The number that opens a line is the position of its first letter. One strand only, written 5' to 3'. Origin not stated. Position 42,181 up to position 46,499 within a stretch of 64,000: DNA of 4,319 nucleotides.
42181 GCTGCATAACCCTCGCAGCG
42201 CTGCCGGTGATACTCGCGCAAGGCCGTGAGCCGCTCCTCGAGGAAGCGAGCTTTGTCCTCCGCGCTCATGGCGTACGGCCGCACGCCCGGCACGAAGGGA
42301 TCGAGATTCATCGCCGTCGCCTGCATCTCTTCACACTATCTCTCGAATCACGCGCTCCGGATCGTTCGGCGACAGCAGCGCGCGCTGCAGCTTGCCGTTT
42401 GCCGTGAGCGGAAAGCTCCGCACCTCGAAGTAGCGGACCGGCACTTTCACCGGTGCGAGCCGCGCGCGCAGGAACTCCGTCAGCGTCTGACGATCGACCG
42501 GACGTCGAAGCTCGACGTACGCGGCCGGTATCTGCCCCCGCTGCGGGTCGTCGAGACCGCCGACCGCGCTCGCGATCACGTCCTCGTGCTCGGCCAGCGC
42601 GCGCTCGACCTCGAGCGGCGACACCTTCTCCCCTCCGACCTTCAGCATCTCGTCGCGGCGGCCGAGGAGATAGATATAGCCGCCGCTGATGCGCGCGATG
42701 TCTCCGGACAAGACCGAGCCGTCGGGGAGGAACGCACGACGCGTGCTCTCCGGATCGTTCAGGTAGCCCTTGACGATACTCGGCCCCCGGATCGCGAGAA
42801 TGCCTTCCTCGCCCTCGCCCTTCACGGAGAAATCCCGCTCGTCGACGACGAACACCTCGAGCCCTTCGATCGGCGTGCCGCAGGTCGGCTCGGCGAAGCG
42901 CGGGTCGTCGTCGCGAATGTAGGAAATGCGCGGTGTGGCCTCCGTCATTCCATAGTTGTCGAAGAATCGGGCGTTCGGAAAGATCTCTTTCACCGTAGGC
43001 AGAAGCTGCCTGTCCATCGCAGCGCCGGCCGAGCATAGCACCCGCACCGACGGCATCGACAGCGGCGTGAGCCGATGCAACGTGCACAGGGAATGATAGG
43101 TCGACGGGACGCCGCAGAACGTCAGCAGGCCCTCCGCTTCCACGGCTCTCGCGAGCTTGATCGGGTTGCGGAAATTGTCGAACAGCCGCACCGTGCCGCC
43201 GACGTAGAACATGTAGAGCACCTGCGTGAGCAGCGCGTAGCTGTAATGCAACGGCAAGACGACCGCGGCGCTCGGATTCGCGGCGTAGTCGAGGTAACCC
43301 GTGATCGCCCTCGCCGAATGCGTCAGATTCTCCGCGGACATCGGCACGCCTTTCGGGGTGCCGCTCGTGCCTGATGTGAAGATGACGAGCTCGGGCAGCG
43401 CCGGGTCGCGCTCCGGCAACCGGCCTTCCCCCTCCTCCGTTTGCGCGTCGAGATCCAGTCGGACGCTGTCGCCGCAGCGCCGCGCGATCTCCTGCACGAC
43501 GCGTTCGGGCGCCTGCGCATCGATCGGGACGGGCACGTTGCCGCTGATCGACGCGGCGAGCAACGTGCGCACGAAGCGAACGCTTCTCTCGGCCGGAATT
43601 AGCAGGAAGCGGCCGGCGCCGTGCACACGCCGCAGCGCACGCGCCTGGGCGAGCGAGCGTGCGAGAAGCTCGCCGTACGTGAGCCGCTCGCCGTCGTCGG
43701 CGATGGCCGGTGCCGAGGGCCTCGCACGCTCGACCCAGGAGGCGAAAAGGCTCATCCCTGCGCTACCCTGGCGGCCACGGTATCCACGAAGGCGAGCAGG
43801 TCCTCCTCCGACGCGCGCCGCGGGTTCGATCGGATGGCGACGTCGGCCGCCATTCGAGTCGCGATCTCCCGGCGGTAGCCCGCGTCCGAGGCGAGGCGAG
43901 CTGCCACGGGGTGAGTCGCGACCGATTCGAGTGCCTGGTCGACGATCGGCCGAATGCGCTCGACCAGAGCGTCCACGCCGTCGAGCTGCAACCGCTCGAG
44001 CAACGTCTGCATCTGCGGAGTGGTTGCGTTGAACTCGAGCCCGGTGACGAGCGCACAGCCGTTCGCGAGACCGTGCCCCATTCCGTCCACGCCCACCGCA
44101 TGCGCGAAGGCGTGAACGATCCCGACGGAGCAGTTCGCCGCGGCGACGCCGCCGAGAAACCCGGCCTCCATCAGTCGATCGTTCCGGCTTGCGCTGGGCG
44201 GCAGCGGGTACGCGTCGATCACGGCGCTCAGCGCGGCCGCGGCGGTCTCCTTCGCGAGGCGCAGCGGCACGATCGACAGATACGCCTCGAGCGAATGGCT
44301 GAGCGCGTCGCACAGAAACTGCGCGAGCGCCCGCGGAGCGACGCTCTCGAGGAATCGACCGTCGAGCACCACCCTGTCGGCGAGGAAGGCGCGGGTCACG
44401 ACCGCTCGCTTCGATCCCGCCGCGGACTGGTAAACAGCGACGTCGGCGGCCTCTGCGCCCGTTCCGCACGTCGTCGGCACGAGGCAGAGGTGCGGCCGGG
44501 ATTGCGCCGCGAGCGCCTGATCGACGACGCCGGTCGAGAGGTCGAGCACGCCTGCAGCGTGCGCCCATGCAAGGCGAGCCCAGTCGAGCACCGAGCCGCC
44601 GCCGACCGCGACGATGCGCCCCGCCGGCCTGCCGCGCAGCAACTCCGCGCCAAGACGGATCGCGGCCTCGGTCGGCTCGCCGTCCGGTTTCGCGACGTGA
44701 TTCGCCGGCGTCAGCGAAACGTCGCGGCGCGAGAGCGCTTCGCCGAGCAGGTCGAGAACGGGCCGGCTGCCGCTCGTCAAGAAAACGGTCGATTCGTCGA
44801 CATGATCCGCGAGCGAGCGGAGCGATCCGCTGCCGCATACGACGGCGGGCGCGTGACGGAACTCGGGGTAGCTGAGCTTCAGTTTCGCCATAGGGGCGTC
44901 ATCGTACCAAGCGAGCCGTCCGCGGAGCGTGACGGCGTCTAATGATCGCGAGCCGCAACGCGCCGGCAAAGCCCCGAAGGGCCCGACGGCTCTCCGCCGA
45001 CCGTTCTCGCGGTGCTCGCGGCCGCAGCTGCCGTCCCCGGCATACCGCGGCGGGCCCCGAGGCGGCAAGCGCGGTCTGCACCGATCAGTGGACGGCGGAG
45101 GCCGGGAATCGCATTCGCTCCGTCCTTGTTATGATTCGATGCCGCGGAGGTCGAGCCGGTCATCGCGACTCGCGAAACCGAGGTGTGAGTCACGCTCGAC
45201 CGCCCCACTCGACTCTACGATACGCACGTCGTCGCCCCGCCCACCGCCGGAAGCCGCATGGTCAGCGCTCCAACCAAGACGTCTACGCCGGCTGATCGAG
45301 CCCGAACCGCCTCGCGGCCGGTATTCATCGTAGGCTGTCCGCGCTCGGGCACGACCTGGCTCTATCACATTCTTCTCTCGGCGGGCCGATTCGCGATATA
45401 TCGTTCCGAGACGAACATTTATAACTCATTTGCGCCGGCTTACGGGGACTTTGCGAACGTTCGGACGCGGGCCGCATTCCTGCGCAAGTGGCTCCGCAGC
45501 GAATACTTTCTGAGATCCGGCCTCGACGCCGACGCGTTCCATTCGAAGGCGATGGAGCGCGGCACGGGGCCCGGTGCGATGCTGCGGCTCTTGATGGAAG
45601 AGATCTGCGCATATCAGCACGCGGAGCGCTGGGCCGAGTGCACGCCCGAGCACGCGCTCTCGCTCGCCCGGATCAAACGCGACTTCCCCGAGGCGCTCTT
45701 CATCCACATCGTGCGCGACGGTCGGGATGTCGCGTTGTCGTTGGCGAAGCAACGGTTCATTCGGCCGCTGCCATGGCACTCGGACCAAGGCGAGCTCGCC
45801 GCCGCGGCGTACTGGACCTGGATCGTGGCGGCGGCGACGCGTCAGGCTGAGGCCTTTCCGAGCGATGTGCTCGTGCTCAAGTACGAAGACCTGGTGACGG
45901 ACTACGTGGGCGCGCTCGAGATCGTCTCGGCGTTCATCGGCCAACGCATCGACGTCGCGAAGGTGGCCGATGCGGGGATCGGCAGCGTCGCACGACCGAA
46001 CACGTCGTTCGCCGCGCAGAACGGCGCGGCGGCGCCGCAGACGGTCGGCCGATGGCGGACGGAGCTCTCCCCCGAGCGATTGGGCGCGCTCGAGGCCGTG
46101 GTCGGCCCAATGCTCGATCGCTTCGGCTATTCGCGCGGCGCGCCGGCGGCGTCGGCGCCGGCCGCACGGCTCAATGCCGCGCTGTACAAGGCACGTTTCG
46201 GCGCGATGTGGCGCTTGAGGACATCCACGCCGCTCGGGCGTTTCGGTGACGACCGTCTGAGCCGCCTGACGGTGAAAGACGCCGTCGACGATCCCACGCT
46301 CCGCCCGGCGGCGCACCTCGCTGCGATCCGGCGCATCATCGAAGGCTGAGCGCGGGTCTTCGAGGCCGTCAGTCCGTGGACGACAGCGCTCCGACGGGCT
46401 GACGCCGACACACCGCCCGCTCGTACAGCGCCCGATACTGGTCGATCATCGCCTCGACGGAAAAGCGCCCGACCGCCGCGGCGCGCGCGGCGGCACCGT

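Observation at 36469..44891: Eight-gene carrier-protein acyl-tailoring operon (Fe-ADH / AMP-ligase / LuxE / LuxC / ACP / FabG-like SDR / GNAT / GT4) inside the EPS locus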

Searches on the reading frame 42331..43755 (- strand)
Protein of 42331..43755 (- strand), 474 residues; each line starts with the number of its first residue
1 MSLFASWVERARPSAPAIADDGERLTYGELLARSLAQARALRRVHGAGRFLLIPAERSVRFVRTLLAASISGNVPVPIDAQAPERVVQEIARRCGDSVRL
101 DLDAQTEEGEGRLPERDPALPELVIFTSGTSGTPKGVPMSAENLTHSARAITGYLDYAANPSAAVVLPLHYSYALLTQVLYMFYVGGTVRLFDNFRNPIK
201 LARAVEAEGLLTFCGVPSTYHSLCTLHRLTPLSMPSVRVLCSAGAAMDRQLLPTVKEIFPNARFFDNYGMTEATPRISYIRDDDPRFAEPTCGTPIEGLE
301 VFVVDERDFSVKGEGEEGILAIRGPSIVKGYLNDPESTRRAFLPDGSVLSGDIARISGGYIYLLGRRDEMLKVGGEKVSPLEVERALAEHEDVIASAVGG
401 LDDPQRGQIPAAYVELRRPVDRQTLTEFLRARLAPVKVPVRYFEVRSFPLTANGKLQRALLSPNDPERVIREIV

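Call 4: search_protein_families(library=pfam, proteins=[window:42334-43755:-], max_evalue=0.01)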
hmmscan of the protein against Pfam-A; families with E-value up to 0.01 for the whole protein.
seq(474 aa): 2 families
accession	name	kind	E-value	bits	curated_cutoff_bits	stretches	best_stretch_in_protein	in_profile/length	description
PF00501.34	AMP-binding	-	1.9e-57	195.2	29.9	2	115-332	158-384/384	AMP-binding enzyme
PF13193.12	AMP-binding_C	-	1.8e-13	51.6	24.5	1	382-455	1-76/76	AMP-binding enzyme C-terminal domain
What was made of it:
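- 42331..43755 (-): Stand-alone adenylate-forming ligase (474 aa). Proposed loader of the ACP. Pfam AMP-binding 1.9e-57 (call 4).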

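Call 5: search_protein_families(library=ncbifam, proteins=[window:42334-43755:-], max_evalue=0.01)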
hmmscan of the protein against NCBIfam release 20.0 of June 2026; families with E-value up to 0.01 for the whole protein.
seq(474 aa): 103 families (the best 25 are shown)
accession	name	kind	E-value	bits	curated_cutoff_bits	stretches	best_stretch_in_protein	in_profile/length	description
NF004837.0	PRK06187.1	subfamily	9.3e-68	228.8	476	1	122-461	173-518/531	long-chain-fatty-acid--CoA ligase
TIGR03098.1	ligase_PEP_1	hypoth_equivalog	7.1e-55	186.4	592.35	1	123-461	167-514/517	acyl-CoA ligase (AMP-forming), exosortase A system-associated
NF004511.1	PRK05852.1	equivalog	1.5e-54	185.5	650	2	122-460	158-499/505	FadD7 family fatty acid--CoA ligase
NF005858.0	PRK07787.1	subfamily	2e-52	178.2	575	1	7-461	10-468/471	acyl-CoA synthetase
TIGR01733.1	AA-adenyl-dom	subfamily_domain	5.9e-52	176.8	317.4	1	26-398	1-409/409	amino acid adenylation domain-containing protein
NF005307.0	PRK06839.1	equivalog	8.6e-51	173.1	748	1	117-461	147-489/496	o-succinylbenzoate--CoA ligase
NF005801.1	PRK07656.1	equivalog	5.2e-49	167.2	657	2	121-459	166-497/500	FadD3 family acyl-CoA ligase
NF006182.0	PRK08316.1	subfamily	8.1e-49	166.5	663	1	124-457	176-509/523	fatty acyl-CoA synthetase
NF009233.0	PRK12583.1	subfamily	4.1e-46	157.5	832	1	124-460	206-545/558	fatty acid CoA ligase family protein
NF006572.0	PRK09088.1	equivalog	5.2e-46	157.3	696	1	112-461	133-483/491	acyl-CoA synthetase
NF052580.1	Str24CoAsynCasG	equivalog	3.3e-45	154.5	750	1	111-459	183-544/548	steroid-24-oyl-CoA synthetase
TIGR01923.1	menE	equivalog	8.4e-45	153.4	330.15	1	124-459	118-440/442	o-succinylbenzoate--CoA ligase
NF005702.0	PRK07514.1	subfamily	2.7e-44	151.4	558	1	124-462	162-497/506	malonyl-CoA synthase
NF002966.0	PRK03640.1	equivalog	4.4e-44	150.9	556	1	124-461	146-476/483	o-succinylbenzoate--CoA ligase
NF052269.1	Staph_lig_FadD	equivalog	8.4e-44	149.7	650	1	123-459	154-487/499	long-chain-fatty-acid--CoA ligase FadD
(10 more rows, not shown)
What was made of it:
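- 42331..43755 (-): The exosortase-A ligase model TIGR03098 scores 186 against a cut-off of 592 (call 5).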

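Call 36: search_solved_structures(query=window:42331-43755:-, max_evalue=1e-20)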
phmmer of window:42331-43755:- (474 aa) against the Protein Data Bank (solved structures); distinct sequences matched with E-value up to 1e-20: 114 (the best 60 are shown).
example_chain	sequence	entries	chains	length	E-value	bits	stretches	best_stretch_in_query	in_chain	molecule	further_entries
6mfy_A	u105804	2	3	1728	3.2e-56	194.5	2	1-464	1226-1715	Linear gramicidin synthase subunit A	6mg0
6mfz_A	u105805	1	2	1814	3.4e-56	194.4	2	1-464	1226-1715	Linear gramicidin synthase subunit A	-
9be3_A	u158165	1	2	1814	3.4e-56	194.4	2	1-464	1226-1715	Linear gramicidin synthase subunit A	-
9be4_A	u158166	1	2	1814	3.4e-56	194.4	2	1-464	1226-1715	Linear gramicidin synthase subunit A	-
9meh_A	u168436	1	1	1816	3.4e-56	194.4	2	1-464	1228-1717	Linear gramicidin synthase subunit A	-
8weu_A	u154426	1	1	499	5e-41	144.4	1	6-458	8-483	Fatty-acyl-CoA synthase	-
8wev_A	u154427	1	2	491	5.1e-41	144.4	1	6-458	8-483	Feruloyl-CoA Synthetase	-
5ie0_A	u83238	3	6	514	1.4e-39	139.6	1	118-463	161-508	Oxalate--CoA ligase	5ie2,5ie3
3nyq_A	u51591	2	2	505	1.1e-38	136.7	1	15-461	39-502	Malonyl-CoA Ligase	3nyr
8r2q_A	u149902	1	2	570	1.2e-38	136.6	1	103-458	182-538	Probable fatty-acid-CoA ligase FadD5 (Fatty-acid-CoA synthetase) (Fatty-acid-CoA synthase)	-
3a9u_A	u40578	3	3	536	1.6e-38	136.2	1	104-460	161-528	4-coumarate--CoA ligase | 4-coumarate:CoA ligase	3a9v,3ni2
8xjz_C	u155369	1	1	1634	1.7e-38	136.1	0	122-460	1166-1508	Peptide synthetase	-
5u95_A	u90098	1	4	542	1.6e-37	132.8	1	104-459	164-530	4-coumarate--CoA ligase 2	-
5bsw_A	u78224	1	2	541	1.9e-37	132.6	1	104-459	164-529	4-coumarate--CoA ligase 2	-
5bsm_A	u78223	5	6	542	2.9e-37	132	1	104-459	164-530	4-coumarate--CoA ligase 2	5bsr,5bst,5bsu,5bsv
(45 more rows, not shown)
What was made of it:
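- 42331..43755 (-): The best solved relatives are the LgrA adenylation domains (3.2e-56), ahead of CoA ligases (5e-41; oxalate- and malonyl-CoA ligases about 1e-39) (call 36).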

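Call 44: search_solved_structures(query=window:42331-43755:-, max_evalue=1e-50, show_alignments=1)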
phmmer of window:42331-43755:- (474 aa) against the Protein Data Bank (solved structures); distinct sequences matched with E-value up to 1e-50: 5.
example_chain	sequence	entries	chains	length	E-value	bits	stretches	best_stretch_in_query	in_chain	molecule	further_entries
6mfy_A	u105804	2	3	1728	3.2e-56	194.5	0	1-464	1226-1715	Linear gramicidin synthase subunit A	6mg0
6mfz_A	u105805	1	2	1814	3.4e-56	194.4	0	1-464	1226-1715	Linear gramicidin synthase subunit A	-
9be3_A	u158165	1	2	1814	3.4e-56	194.4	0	1-464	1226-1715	Linear gramicidin synthase subunit A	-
9be4_A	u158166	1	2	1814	3.4e-56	194.4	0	1-464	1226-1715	Linear gramicidin synthase subunit A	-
9meh_A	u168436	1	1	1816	3.4e-56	194.4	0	1-464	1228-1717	Linear gramicidin synthase subunit A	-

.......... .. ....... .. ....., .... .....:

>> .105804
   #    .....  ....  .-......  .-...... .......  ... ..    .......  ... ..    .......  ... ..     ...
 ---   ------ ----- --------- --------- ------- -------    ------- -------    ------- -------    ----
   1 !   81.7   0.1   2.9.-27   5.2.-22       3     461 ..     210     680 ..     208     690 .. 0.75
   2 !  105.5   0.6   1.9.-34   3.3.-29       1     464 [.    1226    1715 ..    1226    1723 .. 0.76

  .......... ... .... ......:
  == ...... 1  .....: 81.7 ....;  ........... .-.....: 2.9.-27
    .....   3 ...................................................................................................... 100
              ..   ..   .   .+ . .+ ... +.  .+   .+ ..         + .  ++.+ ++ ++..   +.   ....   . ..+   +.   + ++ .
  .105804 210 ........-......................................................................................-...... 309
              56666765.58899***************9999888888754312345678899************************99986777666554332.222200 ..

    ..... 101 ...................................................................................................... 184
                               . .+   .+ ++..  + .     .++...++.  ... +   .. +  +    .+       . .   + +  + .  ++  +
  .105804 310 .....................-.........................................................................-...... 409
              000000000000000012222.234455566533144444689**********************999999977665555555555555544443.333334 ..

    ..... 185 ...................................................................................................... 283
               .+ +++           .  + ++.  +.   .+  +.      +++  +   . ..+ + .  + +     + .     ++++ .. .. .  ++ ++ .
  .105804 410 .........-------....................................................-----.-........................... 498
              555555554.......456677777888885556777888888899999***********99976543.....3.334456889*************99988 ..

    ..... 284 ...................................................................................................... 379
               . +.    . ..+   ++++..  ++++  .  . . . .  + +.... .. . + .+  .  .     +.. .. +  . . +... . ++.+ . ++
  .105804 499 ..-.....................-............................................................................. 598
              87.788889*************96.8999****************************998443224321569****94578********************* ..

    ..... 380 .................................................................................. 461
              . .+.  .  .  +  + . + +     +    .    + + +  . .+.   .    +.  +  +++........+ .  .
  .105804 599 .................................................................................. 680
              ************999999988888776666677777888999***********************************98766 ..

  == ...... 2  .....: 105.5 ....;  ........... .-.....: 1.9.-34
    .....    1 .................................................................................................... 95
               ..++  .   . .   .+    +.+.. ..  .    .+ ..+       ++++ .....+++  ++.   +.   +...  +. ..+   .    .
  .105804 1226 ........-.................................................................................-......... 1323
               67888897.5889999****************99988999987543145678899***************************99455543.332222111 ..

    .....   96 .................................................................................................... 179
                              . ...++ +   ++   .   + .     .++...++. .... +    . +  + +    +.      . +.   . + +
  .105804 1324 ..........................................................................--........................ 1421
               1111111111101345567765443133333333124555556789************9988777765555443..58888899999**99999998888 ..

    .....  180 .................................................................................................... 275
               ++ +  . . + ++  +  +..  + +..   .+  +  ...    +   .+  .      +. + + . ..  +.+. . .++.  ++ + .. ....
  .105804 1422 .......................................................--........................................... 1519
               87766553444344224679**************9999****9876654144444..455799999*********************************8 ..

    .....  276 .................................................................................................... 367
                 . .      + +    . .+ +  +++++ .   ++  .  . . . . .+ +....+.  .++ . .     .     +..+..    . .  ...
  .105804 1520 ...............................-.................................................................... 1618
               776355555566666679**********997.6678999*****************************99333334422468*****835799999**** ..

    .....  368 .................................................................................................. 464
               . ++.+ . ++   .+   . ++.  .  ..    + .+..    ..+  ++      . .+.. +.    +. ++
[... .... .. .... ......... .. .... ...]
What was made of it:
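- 42331..43755 (-): The position of the alpha-amino-binding Asp of NRPS A domains is Ser/Ala here (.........) (call 44).
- Ligase substrate: it lacks the Asp that binds an alpha-amino group, so the substrate is an acid rather than an amino acid (call 44).
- Tried and rejected: Its best PDB hit is LgrA, but the alpha-amino-binding Asp is missing (call 44), so I rejected this.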

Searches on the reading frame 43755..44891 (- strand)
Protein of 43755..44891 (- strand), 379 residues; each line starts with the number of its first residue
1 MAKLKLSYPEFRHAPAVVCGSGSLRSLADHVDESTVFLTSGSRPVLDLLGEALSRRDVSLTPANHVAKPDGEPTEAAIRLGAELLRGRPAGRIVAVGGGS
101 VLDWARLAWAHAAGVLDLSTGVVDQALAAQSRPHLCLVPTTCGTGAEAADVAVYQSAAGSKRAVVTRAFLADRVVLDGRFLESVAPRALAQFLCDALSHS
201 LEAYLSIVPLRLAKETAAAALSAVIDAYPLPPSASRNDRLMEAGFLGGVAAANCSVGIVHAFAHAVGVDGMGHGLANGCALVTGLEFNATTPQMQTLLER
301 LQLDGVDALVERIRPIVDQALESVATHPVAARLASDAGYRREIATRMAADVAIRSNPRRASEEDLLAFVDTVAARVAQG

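Call 4: search_protein_families(library=pfam, proteins=[window:43755-44891:-], max_evalue=0.01)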
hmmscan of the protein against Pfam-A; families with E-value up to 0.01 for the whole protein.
seq(379 aa): 3 families
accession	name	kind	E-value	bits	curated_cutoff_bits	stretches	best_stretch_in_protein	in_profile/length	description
PF00465.25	Fe-ADH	-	4.9e-23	82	31.3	1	16-177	3-167/168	Iron-containing alcohol dehydrogenase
PF25137.1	ADH_Fe_C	-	8.5e-13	48.9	27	1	195-368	7-189/194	Fe-containing alcohol dehydrogenase family, C-terminal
PF13685.12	Fe-ADH_2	-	0.0066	16.9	28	0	52-109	41-94/149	Iron-containing alcohol dehydrogenase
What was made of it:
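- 43752..44891 (-): Group III iron alcohol dehydrogenase (379 aa), first gene of the cassette. Proposed aldehyde-to-alcohol step. Pfam Fe-ADH 4.9e-23 and ADH_Fe_C 8.5e-13 (call 4).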

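Call 5: search_protein_families(library=ncbifam, proteins=[window:43755-44891:-], max_evalue=0.01)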
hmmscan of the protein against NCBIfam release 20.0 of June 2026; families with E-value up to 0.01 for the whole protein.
seq(379 aa): 15 families
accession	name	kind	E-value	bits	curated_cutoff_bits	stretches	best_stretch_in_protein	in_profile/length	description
NF041833.1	Fe_ADH_ErcA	equivalog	2.4e-32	112.5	550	1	46-366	47-375/382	alcohol dehydrogenase-like regulatory protein ErcA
NF010378.0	PRK13805.1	equivalog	2.8e-26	91.6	951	1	67-299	519-768/872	bifunctional acetaldehyde-CoA/alcohol dehydrogenase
NF011998.0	PRK15454.1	equivalog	1.4e-22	80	556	1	67-367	84-389/395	ethanolamine utilization ethanol dehydrogenase EutG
NF050025.1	SulfAcetaldRedSarD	equivalog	4.7e-21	75.1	700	1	67-370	65-382/385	sulfoacetaldehyde reductase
NF058672.1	4HyButDHCUPNE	equivalog_domain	5.2e-21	75.2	500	1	70-369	65-374/378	4-hydroxybutyrate dehydrogenase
TIGR02638.1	lactal_redase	equivalog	6.2e-18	64.7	523.15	1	72-364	69-374/379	lactaldehyde reductase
TIGR03405.1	Phn_Fe-ADH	equivalog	2.2e-17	62.9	423.7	1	70-329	59-327/355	iron-containing alcohol dehydrogenase PsrA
NF007911.0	PRK10624.1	equivalog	3.1e-16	59.3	537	1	72-369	70-378/382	lactaldehyde reductase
NF041822.1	daptide_DH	equivalog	4.5e-16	58.7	300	1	66-207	33-178/363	daptide-type RiPP biosynthesis dehydogenase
NF007363.0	PRK09860.1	equivalog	1.6e-14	53.9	581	1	71-290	70-294/383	L-threonine dehydrogenase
NF053866.1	CholDhdGbsBBac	equivalog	1.8e-14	53.2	550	1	70-291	75-304/392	choline dehydrogenase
TIGR04266.1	NDMA_methanol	equivalog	2.2e-08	33.4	625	1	78-291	83-306/420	NDMA-dependent methanol dehydrogenase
NF011717.0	PRK15138.1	equivalog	4.1e-07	29.4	645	1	18-207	13-206/387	alcohol dehydrogenase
NF006941.0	PRK09423.1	subfamily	6.8e-06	25.1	336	1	18-204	12-180/367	glycerol dehydrogenase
NF053832.1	GlycoaldRedHalo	equivalog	0.0056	15.8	550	0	11-111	5-106/363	glycolaldehyde reductase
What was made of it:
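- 43752..44891 (-): All NCBIfam equivalogs score far below cut-off (call 5).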

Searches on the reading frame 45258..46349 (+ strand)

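Call 8: search_protein_families(library=ncbifam, proteins=[window:45258-46349:+], max_evalue=1e-8)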
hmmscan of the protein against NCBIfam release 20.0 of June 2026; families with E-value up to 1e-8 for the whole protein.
window:45258-46349:+ (363 aa): 0 families

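Call 48: search_protein_families(library=pfam, proteins=[window:45258-46349:+], max_evalue=0.001)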
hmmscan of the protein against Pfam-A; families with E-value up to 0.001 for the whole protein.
window:45258-46349:+ (363 aa): 2 families
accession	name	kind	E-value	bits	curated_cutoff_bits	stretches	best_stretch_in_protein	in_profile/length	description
PF13469.12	Sulfotransfer_3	-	1.5e-26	94.4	27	1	21-228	1-211/216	Sulfotransferase family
PF00685.33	Sulfotransfer_1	-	6.9e-10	39.2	22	1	21-232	3-184/255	Sulfotransferase domain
